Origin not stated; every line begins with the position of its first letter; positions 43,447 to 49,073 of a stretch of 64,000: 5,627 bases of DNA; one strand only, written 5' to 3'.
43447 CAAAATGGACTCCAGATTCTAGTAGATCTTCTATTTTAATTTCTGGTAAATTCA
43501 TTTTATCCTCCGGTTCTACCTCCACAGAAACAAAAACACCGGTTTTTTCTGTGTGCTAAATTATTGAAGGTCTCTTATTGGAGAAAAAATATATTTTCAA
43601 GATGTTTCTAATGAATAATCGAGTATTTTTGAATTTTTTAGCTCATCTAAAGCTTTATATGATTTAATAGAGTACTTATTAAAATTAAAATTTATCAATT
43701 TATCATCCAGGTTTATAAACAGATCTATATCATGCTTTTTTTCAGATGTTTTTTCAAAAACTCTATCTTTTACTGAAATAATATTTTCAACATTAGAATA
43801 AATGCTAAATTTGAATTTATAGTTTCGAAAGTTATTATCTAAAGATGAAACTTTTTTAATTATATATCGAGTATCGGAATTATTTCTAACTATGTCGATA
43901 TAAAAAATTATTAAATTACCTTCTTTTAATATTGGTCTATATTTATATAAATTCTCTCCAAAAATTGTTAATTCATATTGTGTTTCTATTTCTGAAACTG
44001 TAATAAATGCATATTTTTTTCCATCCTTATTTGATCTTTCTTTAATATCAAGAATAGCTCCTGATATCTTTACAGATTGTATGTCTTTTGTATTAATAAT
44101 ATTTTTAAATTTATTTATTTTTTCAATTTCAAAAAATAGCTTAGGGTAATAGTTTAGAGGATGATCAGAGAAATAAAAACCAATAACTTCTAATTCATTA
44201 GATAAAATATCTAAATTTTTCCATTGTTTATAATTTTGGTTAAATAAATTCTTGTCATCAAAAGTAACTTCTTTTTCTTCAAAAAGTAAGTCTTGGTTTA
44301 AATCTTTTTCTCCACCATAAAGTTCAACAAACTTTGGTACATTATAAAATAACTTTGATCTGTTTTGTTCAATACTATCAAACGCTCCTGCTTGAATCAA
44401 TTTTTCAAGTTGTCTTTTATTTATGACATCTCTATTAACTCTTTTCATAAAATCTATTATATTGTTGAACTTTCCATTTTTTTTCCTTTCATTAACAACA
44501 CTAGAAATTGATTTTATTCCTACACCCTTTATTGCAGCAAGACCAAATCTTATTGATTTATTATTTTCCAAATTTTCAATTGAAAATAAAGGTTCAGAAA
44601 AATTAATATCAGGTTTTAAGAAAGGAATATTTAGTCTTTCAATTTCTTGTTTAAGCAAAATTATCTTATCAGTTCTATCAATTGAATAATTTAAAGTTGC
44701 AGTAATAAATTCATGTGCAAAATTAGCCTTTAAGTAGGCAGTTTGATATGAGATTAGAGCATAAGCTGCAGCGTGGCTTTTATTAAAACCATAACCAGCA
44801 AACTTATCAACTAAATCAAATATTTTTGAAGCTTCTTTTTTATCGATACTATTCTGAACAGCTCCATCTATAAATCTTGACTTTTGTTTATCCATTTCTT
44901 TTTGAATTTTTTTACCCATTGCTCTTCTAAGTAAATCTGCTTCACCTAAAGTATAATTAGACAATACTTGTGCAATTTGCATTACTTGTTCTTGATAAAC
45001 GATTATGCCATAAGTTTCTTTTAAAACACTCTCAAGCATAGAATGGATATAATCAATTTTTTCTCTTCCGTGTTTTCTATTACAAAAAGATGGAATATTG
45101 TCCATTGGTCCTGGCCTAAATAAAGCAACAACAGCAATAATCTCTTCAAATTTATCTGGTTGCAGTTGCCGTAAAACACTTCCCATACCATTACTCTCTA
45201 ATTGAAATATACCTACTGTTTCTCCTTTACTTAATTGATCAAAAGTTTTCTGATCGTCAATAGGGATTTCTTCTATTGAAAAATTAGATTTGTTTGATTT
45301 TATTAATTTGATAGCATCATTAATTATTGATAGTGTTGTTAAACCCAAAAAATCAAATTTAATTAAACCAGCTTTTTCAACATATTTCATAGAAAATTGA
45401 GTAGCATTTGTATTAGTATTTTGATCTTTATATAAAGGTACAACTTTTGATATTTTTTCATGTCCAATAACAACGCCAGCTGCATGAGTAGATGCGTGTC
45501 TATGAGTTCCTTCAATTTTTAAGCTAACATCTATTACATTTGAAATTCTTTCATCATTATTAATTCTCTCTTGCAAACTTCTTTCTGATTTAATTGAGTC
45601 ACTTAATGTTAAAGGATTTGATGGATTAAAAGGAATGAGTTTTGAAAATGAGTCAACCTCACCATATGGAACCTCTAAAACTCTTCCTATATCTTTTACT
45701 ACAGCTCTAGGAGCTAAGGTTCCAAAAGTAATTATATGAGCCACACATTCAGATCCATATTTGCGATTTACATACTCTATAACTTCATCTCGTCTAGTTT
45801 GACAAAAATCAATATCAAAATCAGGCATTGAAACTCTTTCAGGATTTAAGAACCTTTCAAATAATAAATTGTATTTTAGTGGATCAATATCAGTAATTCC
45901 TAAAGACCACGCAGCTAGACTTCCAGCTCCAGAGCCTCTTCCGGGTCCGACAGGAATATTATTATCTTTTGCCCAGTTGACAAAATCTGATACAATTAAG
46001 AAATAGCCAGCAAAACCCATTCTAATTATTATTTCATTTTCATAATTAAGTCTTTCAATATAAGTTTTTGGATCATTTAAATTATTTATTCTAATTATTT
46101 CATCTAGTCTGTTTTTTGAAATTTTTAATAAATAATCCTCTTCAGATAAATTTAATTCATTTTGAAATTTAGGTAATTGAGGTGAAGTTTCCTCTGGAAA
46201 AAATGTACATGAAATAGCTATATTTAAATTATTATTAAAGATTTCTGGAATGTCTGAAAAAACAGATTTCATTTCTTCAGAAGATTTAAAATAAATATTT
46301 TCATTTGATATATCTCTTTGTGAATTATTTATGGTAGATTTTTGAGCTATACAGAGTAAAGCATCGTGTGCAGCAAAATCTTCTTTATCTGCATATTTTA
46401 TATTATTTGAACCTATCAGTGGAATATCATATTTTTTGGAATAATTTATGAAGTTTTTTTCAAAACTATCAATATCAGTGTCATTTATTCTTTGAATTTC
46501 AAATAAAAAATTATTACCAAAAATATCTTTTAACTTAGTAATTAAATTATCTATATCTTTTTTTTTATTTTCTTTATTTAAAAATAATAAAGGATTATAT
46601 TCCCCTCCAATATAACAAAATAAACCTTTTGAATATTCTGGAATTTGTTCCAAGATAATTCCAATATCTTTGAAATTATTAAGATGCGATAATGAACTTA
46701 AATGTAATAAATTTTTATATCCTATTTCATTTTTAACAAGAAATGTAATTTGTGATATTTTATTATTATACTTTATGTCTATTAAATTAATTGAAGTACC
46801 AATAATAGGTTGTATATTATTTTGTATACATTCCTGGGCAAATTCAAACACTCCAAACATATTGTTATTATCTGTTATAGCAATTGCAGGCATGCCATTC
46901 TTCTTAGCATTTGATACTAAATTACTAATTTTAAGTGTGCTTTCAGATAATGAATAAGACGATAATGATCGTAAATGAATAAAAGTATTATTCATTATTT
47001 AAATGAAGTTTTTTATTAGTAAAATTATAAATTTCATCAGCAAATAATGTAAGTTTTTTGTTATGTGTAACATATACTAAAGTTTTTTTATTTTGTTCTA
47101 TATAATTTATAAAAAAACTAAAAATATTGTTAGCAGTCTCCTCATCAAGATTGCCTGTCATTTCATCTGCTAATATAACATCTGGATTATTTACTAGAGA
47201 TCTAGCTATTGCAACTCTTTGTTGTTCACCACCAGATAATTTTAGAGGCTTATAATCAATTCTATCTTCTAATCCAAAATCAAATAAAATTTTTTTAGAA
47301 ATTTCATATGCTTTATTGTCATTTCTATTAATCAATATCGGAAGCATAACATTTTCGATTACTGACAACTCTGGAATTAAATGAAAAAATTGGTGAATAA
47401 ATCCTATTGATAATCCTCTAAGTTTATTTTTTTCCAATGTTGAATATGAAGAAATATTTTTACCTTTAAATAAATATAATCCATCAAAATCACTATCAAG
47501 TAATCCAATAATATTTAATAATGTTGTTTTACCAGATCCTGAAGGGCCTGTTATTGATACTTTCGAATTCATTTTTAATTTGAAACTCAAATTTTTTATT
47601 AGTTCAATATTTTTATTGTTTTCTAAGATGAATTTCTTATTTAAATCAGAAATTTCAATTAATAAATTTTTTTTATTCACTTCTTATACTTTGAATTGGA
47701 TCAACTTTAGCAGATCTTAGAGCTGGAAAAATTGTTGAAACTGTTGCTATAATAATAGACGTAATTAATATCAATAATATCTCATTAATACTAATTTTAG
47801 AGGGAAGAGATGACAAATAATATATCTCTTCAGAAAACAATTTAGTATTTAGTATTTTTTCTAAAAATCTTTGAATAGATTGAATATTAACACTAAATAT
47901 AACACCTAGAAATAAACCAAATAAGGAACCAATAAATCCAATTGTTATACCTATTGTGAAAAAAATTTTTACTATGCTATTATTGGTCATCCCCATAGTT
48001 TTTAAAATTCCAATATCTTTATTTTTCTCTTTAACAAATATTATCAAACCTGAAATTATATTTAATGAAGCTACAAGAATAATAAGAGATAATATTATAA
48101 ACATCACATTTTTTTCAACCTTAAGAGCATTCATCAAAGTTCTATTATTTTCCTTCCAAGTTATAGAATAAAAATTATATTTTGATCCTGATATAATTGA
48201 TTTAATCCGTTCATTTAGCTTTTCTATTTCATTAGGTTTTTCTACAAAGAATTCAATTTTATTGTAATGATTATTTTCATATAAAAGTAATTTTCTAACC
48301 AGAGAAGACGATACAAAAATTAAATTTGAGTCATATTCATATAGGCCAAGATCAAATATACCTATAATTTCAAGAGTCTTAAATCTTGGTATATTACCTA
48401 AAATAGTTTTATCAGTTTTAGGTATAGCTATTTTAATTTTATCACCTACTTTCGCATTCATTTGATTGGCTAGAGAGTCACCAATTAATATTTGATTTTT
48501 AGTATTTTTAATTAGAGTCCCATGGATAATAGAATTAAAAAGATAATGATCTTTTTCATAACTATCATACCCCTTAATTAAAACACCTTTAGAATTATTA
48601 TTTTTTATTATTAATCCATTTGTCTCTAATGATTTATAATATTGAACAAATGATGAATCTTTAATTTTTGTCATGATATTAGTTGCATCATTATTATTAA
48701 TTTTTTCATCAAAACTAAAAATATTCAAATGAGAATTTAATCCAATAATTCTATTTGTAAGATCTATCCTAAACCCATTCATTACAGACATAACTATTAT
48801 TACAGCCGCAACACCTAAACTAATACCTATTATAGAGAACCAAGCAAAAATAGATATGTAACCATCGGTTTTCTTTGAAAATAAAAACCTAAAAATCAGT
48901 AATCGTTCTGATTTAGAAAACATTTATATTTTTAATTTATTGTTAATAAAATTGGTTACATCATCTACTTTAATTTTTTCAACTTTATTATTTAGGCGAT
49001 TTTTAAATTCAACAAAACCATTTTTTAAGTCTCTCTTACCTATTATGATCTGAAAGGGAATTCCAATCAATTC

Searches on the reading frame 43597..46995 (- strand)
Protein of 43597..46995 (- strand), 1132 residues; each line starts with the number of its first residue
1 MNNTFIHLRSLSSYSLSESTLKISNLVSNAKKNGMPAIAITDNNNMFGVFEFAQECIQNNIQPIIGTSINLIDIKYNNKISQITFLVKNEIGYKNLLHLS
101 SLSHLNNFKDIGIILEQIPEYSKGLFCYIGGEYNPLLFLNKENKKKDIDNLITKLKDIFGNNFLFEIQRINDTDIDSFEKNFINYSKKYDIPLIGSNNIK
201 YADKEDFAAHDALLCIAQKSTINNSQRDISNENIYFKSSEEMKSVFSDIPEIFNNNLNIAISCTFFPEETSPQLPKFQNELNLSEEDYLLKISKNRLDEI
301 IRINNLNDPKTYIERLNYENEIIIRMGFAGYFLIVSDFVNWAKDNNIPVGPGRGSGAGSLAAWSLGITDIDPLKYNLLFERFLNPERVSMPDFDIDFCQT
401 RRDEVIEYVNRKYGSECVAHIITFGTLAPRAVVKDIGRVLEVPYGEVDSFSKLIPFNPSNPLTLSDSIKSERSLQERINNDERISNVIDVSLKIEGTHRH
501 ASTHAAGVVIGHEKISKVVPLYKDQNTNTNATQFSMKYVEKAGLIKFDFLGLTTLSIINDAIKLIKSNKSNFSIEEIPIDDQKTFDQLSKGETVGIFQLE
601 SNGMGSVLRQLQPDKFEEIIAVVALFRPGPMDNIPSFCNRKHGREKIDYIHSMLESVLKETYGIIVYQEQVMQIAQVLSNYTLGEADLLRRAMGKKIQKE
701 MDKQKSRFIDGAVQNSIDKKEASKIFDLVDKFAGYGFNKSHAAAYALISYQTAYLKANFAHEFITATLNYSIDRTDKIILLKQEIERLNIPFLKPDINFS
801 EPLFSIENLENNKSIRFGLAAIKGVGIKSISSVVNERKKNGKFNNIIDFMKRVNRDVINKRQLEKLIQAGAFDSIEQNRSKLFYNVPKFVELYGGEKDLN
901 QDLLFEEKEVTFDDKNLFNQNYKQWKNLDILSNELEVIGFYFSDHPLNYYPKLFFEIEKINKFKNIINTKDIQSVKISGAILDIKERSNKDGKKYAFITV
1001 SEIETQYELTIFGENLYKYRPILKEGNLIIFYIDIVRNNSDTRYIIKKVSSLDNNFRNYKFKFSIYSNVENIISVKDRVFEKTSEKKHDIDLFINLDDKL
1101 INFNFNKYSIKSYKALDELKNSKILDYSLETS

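Call 35: search_protein_families(library=ncbifam, proteins=[window:43597-46995:-], max_evalue=1e-10)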
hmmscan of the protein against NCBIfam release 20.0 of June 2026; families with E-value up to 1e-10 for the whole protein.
window:43597-46995:- (1132 aa): 13 families
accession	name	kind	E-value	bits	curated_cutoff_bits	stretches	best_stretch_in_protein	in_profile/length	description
NF004226.0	PRK05673.1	equivalog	0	1315.5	1002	1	2-1105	3-1118/1146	DNA polymerase III subunit alpha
TIGR00594.1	polc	superfamily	0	1147.6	434.35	1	5-1012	1-1022/1022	DNA polymerase III subunit alpha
NF005298.0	PRK06826.1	equivalog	0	1074.6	1260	1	2-1107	2-1127/1151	DNA polymerase III subunit alpha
NF005377.0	PRK06920.1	equivalog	2.9e-272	906.2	1806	1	4-1071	2-1043/1108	DNA polymerase III subunit alpha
NF005617.0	PRK07374.1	equivalog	1.5e-257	857.7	1653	1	4-1080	2-1109/1170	DNA polymerase III subunit alpha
NF005516.0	PRK07135.1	equivalog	9.3e-215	715.8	1084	1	3-1048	2-970/974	DNA polymerase III DnaE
NF004550.0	PRK05898.1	equivalog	1.7e-202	675.3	1182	2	174-1017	118-943/971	DNA polymerase III subunit alpha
NF007079.0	PRK09532.1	equivalog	1.1e-192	642.5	1525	1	5-740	3-779/876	DNA polymerase III subunit alpha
NF005582.0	PRK07279.1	equivalog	8.5e-192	639.8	1279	2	186-1051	143-963/1033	DNA polymerase III subunit alpha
NF004225.0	PRK05672.1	subfamily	1.2e-164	550.1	939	1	4-1002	5-982/1047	error-prone DNA polymerase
NF005616.0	PRK07373.1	equivalog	1.6e-51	175.3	646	1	733-1054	34-362/449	DNA polymerase III subunit alpha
NF001688.0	PRK00448.1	equivalog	8.1e-31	106.5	873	1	78-374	612-914/1445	PolC-type DNA polymerase III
TIGR01405.1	polC_Gram_pos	equivalog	1.3e-25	89.3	1043.45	1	78-374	378-679/1211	DNA polymerase III subunit alpha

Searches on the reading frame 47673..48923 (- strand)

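Call 35: search_protein_families(library=ncbifam, proteins=[window:47673-48923:-], max_evalue=1e-10)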
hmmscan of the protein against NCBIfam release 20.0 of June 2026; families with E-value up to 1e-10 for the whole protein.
window:47673-48923:- (416 aa): 4 families
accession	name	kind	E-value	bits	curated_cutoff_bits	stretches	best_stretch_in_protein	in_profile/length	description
TIGR02212.1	lolCE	equivalog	8.5e-108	360.9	362.45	1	8-416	5-411/411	lipoprotein-releasing ABC transporter permease subunit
NF008357.0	PRK11146.1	exception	8.5e-67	225.8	439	1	8-412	8-410/414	lipoprotein-releasing ABC transporter permease subunit LolE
NF008076.0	PRK10814.1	exception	1.4e-60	205.4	473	1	9-416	9-399/399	lipoprotein-releasing ABC transporter permease subunit LolC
TIGR02213.1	lolE_release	exception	6.2e-60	203.2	540.35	1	9-414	6-409/411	lipoprotein-releasing ABC transporter permease subunit LolE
